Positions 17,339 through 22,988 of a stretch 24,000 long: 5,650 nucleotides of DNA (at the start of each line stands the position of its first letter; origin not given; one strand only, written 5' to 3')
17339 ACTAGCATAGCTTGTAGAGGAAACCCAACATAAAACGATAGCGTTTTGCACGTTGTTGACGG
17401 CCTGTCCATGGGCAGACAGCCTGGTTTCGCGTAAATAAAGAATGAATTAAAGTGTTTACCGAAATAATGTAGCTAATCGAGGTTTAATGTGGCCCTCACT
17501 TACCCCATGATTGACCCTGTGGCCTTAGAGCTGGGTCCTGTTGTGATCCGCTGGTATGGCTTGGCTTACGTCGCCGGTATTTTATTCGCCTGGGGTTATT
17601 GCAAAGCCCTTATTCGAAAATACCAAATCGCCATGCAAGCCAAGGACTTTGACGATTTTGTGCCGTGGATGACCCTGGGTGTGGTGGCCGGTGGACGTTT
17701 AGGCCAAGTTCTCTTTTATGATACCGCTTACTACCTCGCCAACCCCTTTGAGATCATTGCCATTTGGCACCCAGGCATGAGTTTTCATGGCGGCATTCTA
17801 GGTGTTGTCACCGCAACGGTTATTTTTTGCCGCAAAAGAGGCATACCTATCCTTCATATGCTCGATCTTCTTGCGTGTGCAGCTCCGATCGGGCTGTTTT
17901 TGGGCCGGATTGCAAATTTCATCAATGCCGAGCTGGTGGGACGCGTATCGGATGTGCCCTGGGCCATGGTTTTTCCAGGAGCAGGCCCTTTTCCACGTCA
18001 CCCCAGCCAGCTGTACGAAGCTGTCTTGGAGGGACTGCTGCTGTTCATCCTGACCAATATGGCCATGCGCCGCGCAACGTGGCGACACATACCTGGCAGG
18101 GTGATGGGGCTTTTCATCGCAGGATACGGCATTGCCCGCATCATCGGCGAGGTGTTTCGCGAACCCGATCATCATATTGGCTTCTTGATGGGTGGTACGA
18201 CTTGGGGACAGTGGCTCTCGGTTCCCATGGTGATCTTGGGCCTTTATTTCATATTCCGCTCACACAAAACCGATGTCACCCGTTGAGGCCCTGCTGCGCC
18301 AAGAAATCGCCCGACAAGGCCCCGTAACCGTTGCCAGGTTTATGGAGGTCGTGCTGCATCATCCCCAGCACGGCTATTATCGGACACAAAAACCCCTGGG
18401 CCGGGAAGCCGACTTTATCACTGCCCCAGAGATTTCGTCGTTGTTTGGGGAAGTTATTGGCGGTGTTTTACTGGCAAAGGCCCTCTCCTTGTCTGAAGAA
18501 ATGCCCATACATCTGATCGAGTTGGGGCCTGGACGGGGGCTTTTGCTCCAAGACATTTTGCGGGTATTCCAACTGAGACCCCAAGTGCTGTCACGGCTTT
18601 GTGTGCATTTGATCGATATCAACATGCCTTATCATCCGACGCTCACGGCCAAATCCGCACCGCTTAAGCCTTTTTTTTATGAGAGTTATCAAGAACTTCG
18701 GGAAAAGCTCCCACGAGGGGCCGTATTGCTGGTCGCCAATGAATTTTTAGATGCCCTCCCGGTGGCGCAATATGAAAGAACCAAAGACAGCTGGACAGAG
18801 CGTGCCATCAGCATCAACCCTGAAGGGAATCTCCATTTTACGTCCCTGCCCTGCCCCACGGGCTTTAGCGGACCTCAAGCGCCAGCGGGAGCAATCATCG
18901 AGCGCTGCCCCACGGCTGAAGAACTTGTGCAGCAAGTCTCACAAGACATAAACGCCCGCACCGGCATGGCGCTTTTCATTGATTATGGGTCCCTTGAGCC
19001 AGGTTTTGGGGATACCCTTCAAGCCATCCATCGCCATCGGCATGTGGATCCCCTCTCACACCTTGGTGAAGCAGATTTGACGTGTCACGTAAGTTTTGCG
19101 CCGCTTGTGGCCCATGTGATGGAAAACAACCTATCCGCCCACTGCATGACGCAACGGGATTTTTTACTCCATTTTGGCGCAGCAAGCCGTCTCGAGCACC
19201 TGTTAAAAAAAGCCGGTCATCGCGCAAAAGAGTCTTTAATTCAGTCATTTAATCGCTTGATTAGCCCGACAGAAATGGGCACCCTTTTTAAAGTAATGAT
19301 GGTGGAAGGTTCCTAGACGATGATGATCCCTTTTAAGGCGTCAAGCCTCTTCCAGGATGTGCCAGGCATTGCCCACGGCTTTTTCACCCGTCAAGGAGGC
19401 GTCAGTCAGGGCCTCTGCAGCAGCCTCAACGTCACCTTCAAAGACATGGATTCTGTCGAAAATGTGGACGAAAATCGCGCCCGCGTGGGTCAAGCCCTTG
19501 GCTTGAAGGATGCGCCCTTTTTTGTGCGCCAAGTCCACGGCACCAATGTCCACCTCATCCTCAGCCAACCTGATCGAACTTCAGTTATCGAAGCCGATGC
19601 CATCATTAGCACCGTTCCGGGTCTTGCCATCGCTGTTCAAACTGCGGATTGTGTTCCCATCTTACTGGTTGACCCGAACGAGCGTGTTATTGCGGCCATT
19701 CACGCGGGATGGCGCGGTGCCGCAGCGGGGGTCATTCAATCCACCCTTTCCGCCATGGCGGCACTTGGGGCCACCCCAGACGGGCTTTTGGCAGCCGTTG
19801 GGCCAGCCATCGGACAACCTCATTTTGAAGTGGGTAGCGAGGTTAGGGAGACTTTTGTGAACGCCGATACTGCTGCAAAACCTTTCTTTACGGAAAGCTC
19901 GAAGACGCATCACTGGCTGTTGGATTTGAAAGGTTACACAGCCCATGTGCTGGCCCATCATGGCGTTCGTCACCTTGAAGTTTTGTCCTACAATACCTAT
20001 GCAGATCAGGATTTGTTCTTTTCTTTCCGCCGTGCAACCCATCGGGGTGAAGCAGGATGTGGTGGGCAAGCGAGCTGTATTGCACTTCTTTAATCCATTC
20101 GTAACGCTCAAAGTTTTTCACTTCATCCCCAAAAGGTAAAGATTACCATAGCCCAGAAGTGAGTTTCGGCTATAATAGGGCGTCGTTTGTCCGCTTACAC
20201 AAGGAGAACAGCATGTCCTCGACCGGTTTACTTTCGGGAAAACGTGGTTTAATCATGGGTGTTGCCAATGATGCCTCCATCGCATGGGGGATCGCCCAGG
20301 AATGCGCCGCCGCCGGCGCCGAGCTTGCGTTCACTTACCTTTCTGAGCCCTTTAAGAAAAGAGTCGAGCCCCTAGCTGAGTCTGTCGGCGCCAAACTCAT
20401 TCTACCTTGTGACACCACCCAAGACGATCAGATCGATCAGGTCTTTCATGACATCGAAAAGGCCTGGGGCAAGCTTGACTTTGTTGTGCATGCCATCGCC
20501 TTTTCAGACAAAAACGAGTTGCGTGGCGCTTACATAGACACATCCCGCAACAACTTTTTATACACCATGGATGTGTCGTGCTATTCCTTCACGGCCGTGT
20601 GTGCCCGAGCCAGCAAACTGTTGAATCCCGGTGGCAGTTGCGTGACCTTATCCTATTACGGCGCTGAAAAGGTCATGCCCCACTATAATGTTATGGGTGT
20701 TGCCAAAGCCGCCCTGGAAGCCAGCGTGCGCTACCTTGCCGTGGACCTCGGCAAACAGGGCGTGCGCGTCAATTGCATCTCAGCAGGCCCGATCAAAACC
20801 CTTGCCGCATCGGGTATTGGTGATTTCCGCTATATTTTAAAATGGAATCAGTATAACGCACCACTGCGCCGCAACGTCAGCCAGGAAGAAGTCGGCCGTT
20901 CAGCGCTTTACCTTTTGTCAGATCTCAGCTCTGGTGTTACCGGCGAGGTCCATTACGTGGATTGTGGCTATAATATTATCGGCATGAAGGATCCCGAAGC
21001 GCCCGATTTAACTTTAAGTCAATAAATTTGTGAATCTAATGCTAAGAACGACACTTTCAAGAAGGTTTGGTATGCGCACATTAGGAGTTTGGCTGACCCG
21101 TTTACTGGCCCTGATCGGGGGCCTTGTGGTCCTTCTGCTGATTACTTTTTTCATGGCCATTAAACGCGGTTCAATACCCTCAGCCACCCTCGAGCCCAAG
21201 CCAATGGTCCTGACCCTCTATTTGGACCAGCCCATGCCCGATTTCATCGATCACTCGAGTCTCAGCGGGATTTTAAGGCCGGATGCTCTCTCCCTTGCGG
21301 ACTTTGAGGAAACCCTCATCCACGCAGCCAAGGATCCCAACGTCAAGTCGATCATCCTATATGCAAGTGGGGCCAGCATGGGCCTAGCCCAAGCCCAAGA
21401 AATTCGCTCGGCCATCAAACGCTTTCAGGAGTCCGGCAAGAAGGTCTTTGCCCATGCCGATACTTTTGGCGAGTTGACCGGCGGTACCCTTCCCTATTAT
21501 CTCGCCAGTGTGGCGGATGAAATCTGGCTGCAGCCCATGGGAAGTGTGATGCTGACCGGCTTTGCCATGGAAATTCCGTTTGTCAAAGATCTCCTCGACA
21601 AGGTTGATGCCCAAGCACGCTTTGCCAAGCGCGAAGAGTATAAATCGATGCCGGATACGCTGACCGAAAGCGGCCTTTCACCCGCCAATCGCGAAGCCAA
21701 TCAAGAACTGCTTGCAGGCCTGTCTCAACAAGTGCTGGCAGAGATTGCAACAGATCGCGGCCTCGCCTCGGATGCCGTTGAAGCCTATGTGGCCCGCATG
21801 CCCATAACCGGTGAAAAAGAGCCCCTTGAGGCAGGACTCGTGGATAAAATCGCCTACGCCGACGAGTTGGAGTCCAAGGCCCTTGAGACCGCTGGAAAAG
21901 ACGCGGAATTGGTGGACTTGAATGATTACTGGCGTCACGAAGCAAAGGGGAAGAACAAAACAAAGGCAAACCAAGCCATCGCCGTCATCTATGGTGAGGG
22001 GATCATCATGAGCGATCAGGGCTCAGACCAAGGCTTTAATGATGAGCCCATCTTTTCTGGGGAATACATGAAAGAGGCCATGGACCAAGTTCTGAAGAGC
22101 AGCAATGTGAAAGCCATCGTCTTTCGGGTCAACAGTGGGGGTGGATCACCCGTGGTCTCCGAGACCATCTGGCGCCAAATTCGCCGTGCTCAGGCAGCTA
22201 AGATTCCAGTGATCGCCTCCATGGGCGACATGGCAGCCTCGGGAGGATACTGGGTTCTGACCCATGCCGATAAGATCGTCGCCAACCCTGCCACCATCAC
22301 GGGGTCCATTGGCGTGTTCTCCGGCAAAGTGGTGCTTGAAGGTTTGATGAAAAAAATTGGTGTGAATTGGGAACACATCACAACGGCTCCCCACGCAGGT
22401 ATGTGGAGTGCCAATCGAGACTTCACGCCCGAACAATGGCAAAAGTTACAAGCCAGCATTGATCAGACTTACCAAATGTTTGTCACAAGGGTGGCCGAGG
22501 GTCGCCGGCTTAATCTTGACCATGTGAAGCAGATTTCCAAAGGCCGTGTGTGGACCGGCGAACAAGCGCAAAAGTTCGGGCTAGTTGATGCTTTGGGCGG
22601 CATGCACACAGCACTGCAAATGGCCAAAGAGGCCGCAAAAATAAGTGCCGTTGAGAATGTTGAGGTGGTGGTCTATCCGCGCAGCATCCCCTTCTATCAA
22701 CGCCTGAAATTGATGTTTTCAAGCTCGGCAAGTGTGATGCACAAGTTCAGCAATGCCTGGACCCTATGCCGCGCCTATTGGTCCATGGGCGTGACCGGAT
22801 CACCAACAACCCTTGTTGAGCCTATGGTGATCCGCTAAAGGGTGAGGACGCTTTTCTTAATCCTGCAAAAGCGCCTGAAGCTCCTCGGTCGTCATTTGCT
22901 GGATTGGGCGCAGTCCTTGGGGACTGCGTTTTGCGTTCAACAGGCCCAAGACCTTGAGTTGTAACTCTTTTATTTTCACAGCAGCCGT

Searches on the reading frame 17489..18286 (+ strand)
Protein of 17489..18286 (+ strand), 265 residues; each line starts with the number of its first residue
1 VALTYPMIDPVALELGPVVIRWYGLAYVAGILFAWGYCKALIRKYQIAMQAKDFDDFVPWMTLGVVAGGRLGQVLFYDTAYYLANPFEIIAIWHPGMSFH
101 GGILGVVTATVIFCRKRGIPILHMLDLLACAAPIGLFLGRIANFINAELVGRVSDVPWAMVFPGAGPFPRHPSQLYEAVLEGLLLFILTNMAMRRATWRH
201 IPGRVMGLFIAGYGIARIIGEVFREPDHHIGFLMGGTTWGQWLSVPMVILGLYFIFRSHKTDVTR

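Call 17: search_protein_families(library=pfam, proteins=[window:17489-18286:+], max_evalue=0.01)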
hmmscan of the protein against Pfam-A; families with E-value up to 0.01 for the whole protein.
window:17489-18286:+ (265 aa): 2 families
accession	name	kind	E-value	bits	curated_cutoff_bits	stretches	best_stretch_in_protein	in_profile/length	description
PF01790.23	LGT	-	1.5e-75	254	24.9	1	10-256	1-239/240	Prolipoprotein diacylglyceryl transferase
PF14248.12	DUF4345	-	0.0028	18.1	26.5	1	183-230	53-100/119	Domain of unknown function (DUF4345)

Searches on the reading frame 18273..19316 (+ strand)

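Call 17: search_protein_families(library=pfam, proteins=[window:18273-19316:+], max_evalue=0.01)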
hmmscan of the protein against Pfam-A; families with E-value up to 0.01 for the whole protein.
window:18273-19316:+ (347 aa): 1 family
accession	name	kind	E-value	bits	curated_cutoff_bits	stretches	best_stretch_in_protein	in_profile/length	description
PF02636.23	Methyltransf_28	-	3.8e-41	141.6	23.3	1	71-287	11-243/249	Putative S-adenosyl-L-methionine-dependent methyltransferase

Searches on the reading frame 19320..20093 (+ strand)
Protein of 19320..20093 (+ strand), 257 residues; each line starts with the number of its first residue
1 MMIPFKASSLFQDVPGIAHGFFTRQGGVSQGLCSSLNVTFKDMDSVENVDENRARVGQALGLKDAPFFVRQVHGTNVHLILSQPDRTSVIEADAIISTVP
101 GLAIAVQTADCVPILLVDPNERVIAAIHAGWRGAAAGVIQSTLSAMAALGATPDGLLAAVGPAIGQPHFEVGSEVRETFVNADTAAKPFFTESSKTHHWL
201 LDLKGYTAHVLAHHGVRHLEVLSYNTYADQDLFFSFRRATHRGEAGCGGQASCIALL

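Call 17: search_protein_families(library=pfam, proteins=[window:19320-20093:+], max_evalue=0.01)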
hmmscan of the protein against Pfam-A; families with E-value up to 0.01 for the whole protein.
window:19320-20093:+ (257 aa): 1 family
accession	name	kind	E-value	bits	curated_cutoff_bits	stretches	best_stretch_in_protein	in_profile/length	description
PF02578.20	Cu-oxidase_4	-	2.1e-70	237.3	22.9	1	22-254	1-237/238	Multi-copper polyphenol oxidoreductase laccase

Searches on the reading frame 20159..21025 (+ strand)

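Call 17: search_protein_families(library=pfam, proteins=[window:20159-21025:+], max_evalue=0.01)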
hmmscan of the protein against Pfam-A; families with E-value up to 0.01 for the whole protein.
window:20159-21025:+ (288 aa): 4 families
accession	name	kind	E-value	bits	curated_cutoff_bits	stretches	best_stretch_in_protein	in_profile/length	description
PF13561.12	adh_short_C2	-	8.4e-93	310.7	27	1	34-272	1-236/236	Enoyl-(Acyl carrier protein) reductase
PF00106.31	adh_short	-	3.5e-18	66.2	26.6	1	39-217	10-187/195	short chain dehydrogenase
PF23441.1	SDR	-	0.00022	21.2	27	1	115-269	96-253/258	SDR-like rossmann domain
PF12241.14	Enoyl_reductase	-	0.00078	19.3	22.1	0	152-218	130-198/236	Trans-2-enoyl-CoA reductase catalytic region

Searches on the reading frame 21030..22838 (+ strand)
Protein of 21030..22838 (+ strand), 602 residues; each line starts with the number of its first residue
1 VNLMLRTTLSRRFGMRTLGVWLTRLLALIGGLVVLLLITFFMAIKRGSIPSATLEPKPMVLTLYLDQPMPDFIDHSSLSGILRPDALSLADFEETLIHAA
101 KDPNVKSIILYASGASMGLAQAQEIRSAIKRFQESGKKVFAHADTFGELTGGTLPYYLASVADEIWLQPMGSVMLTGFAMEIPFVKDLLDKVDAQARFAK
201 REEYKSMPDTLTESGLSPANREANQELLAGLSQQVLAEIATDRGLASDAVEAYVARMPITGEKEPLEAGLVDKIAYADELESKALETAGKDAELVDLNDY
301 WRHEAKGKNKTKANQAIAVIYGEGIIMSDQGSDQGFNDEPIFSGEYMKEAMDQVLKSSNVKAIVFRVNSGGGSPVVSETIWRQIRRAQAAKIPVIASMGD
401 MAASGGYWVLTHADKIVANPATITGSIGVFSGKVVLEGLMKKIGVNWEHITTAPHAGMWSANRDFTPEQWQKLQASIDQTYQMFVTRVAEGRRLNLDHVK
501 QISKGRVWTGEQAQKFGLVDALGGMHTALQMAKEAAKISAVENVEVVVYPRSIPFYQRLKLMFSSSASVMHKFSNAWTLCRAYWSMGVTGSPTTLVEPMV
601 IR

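Call 17: search_protein_families(library=pfam, proteins=[window:21030-22838:+], max_evalue=0.01)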
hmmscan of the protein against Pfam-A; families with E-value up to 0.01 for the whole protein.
window:21030-22838:+ (602 aa): 4 families
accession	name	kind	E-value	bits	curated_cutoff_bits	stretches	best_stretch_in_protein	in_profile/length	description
PF01343.23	Peptidase_S49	-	9.8e-76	253.4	24.9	2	387-538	2-153/154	Peptidase family S49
PF25145.1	NfeD1b_N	-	6.9e-06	26.2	40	1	346-430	18-98/189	NfeD1b, N-terminal domain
PF00549.24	Ligase_CoA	-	0.00063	20.3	24.5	0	344-397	35-89/128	CoA-ligase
PF00378.25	ECH_1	-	0.0071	16.1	27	0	378-445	75-146/251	Enoyl-CoA hydratase/isomerase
